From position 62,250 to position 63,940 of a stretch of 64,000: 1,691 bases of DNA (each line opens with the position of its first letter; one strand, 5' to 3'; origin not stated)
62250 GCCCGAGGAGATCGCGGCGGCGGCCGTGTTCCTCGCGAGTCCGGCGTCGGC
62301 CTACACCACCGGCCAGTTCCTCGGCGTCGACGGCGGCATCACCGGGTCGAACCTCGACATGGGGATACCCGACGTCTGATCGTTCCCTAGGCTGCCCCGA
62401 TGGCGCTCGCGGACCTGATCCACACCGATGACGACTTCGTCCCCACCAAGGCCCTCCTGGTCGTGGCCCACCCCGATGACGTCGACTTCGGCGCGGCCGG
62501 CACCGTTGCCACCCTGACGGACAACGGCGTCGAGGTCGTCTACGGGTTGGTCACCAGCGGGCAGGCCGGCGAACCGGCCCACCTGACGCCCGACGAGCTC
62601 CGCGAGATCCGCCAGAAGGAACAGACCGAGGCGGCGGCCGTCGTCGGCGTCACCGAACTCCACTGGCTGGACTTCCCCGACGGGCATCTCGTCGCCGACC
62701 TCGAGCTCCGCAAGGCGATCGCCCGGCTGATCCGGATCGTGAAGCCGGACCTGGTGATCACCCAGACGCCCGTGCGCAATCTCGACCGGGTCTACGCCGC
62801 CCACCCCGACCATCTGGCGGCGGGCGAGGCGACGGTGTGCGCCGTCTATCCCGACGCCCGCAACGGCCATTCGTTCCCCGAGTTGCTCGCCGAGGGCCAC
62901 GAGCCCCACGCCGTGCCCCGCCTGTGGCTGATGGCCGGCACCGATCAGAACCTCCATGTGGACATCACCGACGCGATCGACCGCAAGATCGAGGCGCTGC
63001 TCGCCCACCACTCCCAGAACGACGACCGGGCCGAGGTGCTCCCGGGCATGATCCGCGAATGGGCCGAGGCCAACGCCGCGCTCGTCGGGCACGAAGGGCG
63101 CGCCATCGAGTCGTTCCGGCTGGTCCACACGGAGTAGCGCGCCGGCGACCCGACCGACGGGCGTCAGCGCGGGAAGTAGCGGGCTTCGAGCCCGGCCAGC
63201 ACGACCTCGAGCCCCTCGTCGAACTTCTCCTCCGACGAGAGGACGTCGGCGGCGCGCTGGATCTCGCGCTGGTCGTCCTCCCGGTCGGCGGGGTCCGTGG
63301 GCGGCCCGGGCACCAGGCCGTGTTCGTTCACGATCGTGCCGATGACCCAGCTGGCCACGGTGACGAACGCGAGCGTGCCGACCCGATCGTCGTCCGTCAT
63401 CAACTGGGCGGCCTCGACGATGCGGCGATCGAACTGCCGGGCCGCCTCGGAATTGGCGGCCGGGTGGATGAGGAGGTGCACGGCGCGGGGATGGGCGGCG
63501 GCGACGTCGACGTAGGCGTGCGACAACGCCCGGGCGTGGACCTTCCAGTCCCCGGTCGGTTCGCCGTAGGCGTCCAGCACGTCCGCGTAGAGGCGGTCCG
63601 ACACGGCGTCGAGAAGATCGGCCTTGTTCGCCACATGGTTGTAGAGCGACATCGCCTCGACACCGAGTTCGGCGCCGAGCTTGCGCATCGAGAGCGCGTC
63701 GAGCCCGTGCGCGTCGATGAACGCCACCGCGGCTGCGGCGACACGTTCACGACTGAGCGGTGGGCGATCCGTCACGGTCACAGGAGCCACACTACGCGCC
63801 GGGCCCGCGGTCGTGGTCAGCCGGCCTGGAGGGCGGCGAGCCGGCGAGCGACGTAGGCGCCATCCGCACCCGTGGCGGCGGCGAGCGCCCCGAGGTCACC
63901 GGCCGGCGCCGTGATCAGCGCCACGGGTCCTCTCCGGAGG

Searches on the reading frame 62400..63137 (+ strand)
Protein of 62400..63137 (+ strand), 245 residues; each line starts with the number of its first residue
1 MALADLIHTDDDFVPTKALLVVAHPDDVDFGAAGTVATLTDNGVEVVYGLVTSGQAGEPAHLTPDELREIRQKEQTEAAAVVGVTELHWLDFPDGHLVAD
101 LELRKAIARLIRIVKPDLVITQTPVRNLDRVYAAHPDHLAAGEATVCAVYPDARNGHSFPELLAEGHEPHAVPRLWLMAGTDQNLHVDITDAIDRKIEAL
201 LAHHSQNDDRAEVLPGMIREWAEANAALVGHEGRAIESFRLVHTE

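Call 85: find_encoding_contigs(protein=window:62400-63137:+, flank=10000, max_places=2)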
Protein window:62400-63137:+ (245 aa): 2 contigs read that carry it; 2 places shown.
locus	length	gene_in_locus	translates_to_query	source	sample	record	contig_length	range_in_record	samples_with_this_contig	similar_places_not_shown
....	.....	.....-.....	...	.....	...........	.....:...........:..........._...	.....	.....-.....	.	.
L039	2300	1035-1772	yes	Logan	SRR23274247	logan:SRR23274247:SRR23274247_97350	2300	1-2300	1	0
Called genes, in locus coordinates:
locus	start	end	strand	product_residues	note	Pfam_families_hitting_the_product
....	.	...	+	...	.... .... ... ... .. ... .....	-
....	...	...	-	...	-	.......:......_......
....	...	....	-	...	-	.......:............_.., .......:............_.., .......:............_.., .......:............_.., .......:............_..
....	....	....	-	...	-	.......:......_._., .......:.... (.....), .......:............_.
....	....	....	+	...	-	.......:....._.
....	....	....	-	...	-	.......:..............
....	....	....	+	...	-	-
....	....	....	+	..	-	-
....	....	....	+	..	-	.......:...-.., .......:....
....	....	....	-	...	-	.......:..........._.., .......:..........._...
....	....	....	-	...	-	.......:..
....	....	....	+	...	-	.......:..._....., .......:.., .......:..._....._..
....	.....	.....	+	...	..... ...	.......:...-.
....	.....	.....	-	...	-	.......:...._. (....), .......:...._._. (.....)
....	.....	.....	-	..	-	-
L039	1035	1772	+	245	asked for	PF02585:PIG-L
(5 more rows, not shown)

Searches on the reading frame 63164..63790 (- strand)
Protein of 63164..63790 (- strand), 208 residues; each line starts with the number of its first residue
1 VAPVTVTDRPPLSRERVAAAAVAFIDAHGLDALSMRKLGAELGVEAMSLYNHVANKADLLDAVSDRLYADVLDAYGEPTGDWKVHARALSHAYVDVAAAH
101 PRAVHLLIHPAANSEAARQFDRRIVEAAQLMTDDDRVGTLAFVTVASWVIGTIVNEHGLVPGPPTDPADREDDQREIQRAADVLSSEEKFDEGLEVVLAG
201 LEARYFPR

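Call 40: find_encoding_contigs(protein=window:63164-63790:-, flank=10000, max_places=3)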
Protein window:63164-63790:- (208 aa): no gene with exactly this product is on record in the collection.
